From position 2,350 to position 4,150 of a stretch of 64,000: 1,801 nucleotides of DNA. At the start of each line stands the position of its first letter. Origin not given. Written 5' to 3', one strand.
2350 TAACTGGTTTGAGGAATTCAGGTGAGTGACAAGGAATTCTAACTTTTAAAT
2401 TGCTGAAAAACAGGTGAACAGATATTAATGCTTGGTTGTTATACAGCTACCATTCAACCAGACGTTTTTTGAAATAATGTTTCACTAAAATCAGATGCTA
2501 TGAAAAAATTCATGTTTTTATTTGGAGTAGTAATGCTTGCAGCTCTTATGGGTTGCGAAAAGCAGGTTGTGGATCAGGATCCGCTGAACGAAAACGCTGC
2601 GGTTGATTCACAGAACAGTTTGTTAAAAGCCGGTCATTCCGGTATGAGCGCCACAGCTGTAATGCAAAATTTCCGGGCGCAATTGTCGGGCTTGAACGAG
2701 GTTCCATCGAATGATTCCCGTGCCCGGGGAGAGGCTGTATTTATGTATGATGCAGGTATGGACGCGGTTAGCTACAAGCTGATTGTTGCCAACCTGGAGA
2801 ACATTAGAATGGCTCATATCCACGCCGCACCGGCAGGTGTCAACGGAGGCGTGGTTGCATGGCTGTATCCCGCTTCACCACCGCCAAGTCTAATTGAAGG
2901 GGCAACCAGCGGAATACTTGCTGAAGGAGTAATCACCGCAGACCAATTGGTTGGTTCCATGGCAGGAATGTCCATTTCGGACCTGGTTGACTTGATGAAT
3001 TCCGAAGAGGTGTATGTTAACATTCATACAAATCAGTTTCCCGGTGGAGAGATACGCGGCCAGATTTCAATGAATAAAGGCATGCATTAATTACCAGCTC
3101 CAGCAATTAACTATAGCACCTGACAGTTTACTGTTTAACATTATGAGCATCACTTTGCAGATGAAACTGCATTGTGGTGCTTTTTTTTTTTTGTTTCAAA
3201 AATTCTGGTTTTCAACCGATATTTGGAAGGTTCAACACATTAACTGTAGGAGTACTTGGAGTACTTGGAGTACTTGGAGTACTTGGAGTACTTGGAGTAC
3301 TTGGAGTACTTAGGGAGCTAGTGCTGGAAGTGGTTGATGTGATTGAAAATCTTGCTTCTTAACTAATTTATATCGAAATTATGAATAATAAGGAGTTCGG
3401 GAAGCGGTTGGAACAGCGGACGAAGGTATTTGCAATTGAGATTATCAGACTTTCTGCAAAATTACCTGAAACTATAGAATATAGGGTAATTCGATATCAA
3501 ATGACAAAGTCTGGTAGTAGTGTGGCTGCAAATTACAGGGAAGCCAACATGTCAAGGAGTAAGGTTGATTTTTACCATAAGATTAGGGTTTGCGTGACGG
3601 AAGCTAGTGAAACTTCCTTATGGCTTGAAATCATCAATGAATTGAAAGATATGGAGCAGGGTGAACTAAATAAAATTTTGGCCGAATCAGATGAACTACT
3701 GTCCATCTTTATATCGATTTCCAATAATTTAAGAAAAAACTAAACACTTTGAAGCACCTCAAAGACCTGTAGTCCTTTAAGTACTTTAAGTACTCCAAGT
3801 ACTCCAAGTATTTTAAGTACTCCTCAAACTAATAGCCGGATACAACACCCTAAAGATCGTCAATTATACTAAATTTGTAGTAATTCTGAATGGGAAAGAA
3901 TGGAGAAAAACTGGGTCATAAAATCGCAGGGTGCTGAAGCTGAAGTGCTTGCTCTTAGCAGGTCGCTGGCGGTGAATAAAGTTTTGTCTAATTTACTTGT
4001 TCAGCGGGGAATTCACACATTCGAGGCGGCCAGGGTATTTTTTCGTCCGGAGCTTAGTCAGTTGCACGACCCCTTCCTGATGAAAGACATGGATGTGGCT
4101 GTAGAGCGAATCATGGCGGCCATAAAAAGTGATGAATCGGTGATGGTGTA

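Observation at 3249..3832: rRNA-IVS-like cassette outside rRNA: a four-helix-bundle gene clamped by inverted 9-mer arrays with wobble-only variation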

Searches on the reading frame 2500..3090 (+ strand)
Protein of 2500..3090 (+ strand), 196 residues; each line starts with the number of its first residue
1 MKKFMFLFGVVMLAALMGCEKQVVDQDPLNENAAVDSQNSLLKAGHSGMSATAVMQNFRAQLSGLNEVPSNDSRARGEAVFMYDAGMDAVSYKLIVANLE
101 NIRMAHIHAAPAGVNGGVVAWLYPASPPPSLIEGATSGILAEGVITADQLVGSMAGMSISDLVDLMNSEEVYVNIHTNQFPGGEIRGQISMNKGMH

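Call 6: search_protein_families(library=pfam, proteins=[window:2500-3090:+])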
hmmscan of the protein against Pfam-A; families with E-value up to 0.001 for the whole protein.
window:2500-3090:+ (196 aa): 1 family
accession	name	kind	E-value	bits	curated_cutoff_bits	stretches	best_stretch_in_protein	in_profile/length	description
PF07452.17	CHRD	-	1.3e-28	100.7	24.1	1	58-189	1-117/117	CHRD domain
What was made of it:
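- On 23S rRNA intervening sequence (IVS): The flanks are a CHRD gene and recJ (call 6).
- On Diversity-generating retroelement (Avd context): Only CHRD and recJ were scanned against Pfam (call 6).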

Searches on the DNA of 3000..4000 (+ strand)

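Call 21: search_rna_families(source=window, start=3000, end=4000, threshold=evalue, max_evalue=10)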
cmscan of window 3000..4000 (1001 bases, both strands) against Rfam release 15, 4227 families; matches with E-value up to 10: 5.
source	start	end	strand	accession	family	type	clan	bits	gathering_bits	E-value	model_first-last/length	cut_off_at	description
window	3707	3740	+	RF01352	CRISPR-DR43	Gene; CRISPR;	CL00014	18.7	35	5.1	1-29/29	no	CRISPR RNA direct repeat element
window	3753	3811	-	RF03501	mir-3140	Gene; miRNA;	-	17.9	93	2.4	1-90/90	no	mir-3140 microRNA precursor family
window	3251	3319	+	RF03477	MIR862_2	Gene; miRNA;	-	16.7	71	4.9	1-90/90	no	MIR862_2 microRNA precursor family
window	3255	3314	+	RF03757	mir-6536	Gene; miRNA;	-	15.7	100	7.4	1-81/81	no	mir-6536 microRNA precursor family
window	3099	3191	+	RF02538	TarB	Gene; sRNA;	-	14.5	80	9.3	1-79/79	no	Vibrio ToxT activated RNA TarB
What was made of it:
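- Tried and rejected: No Rfam match to the cassette above chance (call 21).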

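Call 42: search_rna_families(sources=[L083, L086, L088, L093, L095, L097, L102, L103, L104, L113, L126, L131, L136, L142, L152, L161, L043, L072, L063], threshold=gathering)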
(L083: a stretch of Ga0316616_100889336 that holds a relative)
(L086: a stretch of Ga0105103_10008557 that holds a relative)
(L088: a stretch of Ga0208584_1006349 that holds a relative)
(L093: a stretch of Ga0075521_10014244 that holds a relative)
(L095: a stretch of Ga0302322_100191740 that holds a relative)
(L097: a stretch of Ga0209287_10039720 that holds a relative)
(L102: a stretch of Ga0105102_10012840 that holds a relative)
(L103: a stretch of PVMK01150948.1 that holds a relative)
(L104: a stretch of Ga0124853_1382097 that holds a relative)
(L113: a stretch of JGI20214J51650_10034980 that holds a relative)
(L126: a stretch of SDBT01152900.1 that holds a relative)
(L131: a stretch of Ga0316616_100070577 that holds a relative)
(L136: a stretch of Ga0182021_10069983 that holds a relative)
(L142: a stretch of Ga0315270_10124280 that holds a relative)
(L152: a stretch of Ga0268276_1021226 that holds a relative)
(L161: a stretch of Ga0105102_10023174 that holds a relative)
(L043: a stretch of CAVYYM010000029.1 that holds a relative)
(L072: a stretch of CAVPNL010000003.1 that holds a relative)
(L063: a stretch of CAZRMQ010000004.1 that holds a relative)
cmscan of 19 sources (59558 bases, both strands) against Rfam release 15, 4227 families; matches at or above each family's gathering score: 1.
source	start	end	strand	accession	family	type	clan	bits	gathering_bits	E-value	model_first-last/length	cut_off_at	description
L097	1119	1191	+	RF00005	tRNA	Gene; tRNA;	CL00001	59.9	29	1.8e-10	1-71/71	no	tRNA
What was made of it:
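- Tried and rejected: None in gene-less hairpins from 19 loci (call 42).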
